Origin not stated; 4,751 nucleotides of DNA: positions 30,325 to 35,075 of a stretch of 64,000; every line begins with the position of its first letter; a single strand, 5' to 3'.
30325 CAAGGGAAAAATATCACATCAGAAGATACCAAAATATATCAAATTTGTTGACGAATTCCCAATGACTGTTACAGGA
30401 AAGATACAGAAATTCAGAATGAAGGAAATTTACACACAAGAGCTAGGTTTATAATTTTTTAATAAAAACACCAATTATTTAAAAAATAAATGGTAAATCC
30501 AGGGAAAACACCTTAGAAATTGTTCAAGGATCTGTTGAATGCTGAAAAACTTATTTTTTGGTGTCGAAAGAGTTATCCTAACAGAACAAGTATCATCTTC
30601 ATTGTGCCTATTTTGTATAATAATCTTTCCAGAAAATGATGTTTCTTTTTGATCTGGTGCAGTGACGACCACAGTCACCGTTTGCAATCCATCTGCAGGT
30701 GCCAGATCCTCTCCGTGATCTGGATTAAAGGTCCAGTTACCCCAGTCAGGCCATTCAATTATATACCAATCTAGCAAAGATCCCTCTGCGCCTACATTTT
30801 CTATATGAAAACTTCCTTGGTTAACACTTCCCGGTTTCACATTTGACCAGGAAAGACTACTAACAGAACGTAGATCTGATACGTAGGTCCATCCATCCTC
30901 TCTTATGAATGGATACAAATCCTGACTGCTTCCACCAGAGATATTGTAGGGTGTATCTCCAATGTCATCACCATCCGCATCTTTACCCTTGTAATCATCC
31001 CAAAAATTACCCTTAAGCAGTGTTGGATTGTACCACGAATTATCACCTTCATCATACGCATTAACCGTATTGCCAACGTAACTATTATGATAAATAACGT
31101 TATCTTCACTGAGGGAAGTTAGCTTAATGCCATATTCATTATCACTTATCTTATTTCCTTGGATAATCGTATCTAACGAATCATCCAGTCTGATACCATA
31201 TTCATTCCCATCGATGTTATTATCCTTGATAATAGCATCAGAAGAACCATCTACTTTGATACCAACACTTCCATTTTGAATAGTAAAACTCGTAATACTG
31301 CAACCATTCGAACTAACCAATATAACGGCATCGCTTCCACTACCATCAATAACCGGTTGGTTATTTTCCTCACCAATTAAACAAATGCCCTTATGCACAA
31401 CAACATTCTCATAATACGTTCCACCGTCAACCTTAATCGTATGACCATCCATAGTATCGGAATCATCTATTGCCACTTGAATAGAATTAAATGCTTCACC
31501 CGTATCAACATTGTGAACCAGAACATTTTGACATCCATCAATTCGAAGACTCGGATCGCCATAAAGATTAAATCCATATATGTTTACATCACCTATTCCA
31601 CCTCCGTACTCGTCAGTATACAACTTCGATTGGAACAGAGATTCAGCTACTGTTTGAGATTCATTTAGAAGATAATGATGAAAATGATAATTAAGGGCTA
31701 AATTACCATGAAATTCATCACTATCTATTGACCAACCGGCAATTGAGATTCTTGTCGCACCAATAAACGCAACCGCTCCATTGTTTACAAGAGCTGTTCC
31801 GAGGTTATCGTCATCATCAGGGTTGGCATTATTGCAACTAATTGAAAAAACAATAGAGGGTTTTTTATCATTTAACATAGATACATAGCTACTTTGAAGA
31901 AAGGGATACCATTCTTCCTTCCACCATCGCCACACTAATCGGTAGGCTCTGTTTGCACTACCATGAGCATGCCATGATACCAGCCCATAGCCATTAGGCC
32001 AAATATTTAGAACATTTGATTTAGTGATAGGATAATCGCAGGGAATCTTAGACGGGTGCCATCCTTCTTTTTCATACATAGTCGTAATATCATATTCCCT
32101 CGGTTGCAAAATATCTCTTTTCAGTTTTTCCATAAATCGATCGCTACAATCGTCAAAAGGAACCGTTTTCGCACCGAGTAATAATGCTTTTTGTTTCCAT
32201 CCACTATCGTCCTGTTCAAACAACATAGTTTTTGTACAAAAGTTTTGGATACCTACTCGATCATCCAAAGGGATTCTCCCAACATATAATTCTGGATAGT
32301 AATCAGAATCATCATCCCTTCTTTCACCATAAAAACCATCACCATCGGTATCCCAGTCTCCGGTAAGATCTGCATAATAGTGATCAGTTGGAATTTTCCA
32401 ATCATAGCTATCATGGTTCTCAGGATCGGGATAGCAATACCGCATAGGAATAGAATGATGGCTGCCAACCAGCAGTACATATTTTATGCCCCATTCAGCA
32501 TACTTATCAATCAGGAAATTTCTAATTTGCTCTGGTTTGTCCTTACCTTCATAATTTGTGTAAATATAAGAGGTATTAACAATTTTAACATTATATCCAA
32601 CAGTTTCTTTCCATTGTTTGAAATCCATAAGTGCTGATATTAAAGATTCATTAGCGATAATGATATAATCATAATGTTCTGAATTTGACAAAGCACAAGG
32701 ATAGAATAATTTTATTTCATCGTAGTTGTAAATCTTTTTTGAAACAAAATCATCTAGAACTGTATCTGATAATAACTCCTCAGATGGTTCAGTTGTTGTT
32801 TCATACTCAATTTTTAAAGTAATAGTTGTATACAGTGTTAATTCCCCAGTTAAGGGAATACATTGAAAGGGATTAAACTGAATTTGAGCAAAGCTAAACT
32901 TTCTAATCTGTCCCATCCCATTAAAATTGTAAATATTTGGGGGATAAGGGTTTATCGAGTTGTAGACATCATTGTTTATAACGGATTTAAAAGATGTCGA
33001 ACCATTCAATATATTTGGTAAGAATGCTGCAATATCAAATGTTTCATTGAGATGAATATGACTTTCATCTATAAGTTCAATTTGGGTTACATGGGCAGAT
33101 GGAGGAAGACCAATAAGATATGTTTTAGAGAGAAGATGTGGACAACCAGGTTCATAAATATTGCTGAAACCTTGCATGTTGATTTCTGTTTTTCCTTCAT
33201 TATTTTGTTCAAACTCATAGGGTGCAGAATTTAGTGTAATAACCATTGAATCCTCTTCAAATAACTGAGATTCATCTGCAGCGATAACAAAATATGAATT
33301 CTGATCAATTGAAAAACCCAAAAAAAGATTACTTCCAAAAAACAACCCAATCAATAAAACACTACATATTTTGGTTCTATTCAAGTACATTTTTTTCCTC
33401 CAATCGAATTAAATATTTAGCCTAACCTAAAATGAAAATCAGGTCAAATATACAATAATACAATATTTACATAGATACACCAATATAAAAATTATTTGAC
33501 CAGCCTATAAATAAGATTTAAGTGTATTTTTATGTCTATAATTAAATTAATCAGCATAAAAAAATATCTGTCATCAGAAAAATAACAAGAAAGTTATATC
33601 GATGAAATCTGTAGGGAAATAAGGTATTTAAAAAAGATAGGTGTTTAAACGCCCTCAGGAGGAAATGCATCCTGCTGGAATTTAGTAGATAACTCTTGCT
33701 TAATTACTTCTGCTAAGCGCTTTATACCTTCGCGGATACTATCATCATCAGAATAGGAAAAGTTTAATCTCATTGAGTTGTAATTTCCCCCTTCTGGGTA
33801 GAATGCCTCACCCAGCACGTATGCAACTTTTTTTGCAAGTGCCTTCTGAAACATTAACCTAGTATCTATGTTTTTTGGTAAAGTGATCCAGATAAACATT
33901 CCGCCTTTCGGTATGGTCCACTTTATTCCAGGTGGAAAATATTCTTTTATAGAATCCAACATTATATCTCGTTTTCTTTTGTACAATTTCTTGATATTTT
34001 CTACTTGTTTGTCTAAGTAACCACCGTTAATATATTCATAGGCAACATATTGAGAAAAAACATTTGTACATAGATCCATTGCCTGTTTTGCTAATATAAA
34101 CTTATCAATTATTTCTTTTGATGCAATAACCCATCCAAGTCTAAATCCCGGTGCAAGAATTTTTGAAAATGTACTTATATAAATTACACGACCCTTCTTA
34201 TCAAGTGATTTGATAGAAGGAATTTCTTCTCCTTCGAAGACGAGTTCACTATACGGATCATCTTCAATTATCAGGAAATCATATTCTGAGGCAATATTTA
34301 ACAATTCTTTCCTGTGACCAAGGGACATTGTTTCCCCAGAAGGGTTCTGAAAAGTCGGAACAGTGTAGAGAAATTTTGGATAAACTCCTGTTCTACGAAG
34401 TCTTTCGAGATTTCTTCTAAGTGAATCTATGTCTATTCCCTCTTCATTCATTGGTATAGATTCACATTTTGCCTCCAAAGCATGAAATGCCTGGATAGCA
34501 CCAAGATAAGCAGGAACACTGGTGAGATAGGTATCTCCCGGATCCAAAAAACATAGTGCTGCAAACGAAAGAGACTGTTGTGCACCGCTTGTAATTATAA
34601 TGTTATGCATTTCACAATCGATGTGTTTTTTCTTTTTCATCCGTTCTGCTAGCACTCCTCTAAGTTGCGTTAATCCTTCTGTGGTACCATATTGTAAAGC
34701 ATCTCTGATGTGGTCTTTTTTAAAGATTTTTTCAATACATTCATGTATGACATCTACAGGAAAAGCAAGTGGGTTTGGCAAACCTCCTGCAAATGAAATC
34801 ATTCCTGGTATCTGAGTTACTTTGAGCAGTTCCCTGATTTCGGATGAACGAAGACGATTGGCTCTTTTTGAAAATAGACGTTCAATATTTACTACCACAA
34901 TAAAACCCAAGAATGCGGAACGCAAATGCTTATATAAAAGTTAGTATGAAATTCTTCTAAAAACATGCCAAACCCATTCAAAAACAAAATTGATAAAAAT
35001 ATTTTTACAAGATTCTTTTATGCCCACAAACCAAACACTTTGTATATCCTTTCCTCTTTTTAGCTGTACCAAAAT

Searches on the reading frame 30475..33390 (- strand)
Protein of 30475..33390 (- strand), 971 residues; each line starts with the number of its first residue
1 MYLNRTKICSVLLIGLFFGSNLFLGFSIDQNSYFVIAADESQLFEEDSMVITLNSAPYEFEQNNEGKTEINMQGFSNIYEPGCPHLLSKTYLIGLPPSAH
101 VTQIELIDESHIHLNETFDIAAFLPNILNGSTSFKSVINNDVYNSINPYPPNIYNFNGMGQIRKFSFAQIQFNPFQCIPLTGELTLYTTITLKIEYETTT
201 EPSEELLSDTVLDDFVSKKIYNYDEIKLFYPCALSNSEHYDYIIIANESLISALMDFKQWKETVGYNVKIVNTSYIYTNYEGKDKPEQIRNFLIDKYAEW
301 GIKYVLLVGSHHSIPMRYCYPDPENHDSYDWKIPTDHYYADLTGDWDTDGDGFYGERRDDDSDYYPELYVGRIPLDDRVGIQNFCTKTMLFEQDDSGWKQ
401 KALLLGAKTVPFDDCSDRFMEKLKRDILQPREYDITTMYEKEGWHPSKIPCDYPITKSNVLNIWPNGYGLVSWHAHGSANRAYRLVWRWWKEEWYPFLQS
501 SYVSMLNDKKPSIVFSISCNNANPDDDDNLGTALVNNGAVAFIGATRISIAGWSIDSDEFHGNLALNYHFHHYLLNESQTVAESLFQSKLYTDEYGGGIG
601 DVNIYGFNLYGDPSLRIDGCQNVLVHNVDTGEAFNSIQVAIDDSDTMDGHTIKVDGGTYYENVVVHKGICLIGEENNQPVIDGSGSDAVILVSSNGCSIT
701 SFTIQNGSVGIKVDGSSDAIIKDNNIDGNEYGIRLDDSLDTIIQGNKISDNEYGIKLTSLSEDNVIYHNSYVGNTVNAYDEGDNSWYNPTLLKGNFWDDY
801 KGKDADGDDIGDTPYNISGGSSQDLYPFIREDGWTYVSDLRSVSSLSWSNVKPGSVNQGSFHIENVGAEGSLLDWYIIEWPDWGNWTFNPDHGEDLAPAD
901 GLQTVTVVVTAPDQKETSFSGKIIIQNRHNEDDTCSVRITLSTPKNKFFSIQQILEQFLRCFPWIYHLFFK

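Call 52: search_protein_families(library=pfam, proteins=[window:30475-33390:-], max_evalue=0.001)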
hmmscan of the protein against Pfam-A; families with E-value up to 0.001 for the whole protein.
window:30475-33390:- (971 aa): 5 families
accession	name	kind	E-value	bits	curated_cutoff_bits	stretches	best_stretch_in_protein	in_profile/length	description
PF01364.23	Peptidase_C25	-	8.3e-59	200.1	23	1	242-616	1-373/374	Peptidase family C25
PF05048.19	NosD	-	6.7e-21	75.1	23.6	1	645-802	42-212/212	Periplasmic copper-binding protein (NosD)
PF08126.16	Propeptide_C25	-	3.6e-14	52.8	22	1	64-225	40-199/205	Propeptide_C25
PF13229.12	Beta_helix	-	1.3e-11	44.8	25.9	1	662-781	21-147/158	Right handed beta helix region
PF12708.12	Pect-lyase_RHGA_epim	-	0.00028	21.2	27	0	687-755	145-212/213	Rhamnogalacturonase A/epimerase, pectate lyase-like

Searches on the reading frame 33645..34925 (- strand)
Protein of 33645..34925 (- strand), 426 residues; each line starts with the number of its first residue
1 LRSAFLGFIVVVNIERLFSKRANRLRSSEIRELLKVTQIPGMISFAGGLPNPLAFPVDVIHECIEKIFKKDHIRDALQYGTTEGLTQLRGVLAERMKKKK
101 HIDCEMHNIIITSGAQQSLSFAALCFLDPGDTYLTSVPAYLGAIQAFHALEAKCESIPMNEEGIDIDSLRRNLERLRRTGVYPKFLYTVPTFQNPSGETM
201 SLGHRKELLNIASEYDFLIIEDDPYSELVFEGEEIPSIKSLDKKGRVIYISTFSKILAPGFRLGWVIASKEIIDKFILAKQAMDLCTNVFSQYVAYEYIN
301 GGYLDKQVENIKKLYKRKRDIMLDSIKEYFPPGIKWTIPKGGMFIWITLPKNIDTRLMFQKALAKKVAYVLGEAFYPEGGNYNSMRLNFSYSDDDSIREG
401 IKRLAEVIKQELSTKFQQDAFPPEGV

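Call 52: search_protein_families(library=pfam, proteins=[window:33645-34925:-], max_evalue=0.001)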
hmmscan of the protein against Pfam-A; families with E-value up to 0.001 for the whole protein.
window:33645-34925:- (426 aa): 2 families
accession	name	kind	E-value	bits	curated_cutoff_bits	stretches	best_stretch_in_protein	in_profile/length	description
PF00155.27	Aminotran_1_2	-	9.5e-38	130.7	19.7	1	62-404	21-361/361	Aminotransferase class I and II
PF12897.13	Asp_aminotransf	-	2.5e-11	43.5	27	1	130-409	124-410/421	Aspartate amino-transferase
